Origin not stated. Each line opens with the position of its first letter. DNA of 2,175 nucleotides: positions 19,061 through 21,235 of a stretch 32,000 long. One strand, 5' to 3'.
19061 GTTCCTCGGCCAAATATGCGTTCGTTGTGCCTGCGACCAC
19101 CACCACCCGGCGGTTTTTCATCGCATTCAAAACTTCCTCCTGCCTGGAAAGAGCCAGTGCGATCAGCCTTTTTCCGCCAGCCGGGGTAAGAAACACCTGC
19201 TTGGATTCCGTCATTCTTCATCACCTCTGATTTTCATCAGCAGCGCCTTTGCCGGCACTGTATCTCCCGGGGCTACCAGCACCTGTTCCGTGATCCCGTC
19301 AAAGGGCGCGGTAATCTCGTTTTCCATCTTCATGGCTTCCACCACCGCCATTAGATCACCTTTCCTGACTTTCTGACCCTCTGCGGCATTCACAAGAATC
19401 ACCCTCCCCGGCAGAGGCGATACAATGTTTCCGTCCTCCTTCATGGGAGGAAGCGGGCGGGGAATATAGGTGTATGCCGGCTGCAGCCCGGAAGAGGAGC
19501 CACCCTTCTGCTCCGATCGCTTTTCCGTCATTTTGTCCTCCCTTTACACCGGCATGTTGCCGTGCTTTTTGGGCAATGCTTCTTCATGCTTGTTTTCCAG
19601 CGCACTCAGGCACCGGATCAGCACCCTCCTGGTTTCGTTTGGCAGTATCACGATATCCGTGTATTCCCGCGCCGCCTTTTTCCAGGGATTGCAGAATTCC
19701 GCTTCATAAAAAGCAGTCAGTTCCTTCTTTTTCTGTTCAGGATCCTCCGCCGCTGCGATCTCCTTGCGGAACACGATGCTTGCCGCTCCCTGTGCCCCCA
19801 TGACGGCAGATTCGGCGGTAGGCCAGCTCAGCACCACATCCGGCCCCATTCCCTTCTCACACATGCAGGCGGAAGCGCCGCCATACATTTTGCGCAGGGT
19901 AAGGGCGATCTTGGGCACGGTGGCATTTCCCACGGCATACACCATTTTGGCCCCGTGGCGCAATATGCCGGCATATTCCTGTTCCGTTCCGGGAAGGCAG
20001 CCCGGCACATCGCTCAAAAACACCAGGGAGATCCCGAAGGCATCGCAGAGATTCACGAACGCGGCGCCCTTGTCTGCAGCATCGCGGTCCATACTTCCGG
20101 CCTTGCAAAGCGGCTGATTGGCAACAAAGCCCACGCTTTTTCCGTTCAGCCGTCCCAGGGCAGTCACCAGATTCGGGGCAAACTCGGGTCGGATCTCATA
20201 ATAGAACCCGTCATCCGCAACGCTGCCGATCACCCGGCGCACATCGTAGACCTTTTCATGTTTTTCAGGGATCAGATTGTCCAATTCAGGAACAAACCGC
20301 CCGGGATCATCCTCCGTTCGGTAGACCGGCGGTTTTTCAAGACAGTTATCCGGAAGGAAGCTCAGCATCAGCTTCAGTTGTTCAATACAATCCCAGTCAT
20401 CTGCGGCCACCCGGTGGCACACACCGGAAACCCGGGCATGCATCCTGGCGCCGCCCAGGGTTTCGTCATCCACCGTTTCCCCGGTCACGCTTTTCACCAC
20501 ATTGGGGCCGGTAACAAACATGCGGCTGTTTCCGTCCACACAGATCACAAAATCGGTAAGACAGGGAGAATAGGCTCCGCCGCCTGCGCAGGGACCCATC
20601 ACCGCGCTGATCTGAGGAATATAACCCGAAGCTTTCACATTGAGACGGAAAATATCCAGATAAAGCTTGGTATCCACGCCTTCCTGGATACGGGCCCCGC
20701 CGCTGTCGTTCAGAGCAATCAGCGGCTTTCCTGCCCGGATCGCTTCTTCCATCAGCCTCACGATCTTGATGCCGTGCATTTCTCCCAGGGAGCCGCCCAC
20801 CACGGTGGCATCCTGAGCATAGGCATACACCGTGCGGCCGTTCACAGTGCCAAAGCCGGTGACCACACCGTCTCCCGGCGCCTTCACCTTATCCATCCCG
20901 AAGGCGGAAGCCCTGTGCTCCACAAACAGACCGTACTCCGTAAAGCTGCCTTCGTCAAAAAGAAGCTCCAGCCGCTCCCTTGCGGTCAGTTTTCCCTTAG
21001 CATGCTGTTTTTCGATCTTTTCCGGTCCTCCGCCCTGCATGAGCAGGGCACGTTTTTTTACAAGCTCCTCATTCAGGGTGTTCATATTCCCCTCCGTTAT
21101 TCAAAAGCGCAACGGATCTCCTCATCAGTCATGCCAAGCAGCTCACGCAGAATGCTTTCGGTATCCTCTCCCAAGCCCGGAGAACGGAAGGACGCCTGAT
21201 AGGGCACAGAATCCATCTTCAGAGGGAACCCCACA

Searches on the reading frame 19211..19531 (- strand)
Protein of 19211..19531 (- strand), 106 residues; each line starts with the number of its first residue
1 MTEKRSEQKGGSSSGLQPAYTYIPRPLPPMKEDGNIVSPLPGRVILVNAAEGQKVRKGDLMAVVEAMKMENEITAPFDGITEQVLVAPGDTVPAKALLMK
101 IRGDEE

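Call 36: search_protein_families(library=pfam, proteins=[window:19211-19531:-], max_evalue=0.00001)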
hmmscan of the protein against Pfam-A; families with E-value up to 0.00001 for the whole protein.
window:19211-19531:- (106 aa): 2 families
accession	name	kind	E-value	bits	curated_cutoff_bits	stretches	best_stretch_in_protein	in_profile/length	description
PF00364.28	Biotin_lipoyl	-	4.6e-16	58.9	22.1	1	36-101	3-73/73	Biotin-requiring enzyme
PF13437.12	HlyD_3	-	4.5e-06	27.8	22.2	0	73-102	2-31/106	HlyD family secretion protein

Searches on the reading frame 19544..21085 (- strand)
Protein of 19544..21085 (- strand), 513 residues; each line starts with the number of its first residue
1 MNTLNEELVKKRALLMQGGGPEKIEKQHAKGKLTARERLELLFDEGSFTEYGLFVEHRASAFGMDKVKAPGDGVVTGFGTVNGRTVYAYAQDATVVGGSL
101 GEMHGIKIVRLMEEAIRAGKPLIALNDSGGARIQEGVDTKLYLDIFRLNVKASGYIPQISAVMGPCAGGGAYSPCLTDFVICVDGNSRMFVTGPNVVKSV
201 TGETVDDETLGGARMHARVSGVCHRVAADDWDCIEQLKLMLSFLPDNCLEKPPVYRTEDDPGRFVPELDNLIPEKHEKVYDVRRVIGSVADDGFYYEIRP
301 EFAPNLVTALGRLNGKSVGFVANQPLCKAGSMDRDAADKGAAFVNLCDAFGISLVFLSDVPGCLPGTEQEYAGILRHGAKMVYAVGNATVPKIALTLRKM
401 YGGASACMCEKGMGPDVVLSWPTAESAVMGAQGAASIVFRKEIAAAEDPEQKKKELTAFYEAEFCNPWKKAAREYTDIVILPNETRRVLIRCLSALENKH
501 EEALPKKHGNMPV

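Call 36: search_protein_families(library=pfam, proteins=[window:19544-21085:-], max_evalue=0.00001)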
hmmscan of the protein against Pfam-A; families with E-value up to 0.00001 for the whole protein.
window:19544-21085:- (513 aa): 2 families
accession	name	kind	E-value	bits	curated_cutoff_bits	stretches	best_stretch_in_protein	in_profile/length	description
PF01039.27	Carboxyl_trans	-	4.1e-176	586.8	22.3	1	26-511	1-493/493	Carboxyl transferase domain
PF03255.19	ACCA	-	3.7e-06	26.8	23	0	339-447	135-239/310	Acetyl co-enzyme A carboxylase carboxyltransferase-like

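Call 72: find_homologous_proteins(query=window:19544-21085:-, max_evalue=1e-100)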
Query window:19544-21085:- (513 aa): 7997 proteins with E <= 1e-100 among 8000 candidates; the best 120 are listed.
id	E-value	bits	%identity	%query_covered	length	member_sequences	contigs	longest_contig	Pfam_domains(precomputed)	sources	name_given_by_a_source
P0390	0.0e+0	1149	97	100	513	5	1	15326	PF01039.28,PF03255.20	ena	-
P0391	2.9e-280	948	81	100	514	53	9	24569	PF01039.28,PF03255.20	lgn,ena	-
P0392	1.2e-276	936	79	99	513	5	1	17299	PF01039.28,PF03255.20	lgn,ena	-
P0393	1.5e-270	916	76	100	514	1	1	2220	PF01039.28,PF03255.20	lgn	-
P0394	1.3e-269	913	76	100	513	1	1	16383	PF01039.28,PF03255.20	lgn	-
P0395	9.2e-258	874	74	100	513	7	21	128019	PF01039.28,PF03255.20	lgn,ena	-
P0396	3.1e-254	862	74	99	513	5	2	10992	PF01039.28,PF03255.20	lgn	-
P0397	1.4e-243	827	70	100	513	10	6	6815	PF01039.28,PF03255.20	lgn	-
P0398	2.3e-240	817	72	99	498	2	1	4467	PF01039.28,PF03255.20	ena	-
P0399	2.1e-219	748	65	100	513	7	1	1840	PF01039.28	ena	-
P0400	1.3e-213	729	63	99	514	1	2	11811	PF01039.28,PF03255.20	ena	-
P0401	4.1e-203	694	-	-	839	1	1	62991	PF01039.28,PF03255.20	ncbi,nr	ncbi:hypothetical protein HDV02_005213 [Globomyces sp. JEL0801]|nr:hypothetical protein HDV02_005213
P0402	7.8e-199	680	59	100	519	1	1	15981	PF01039.28,PF03255.20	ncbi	-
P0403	3.3e-189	648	56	99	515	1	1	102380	PF01039.28,PF03255.20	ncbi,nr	ncbi:MAG: methylmalonyl-CoA carboxyltransferase [Clostridiaceae bacterium]|nr:methylmalonyl-CoA carb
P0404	4.2e-189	648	56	99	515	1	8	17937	PF01039.28,PF06833.17,PF03255.20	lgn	-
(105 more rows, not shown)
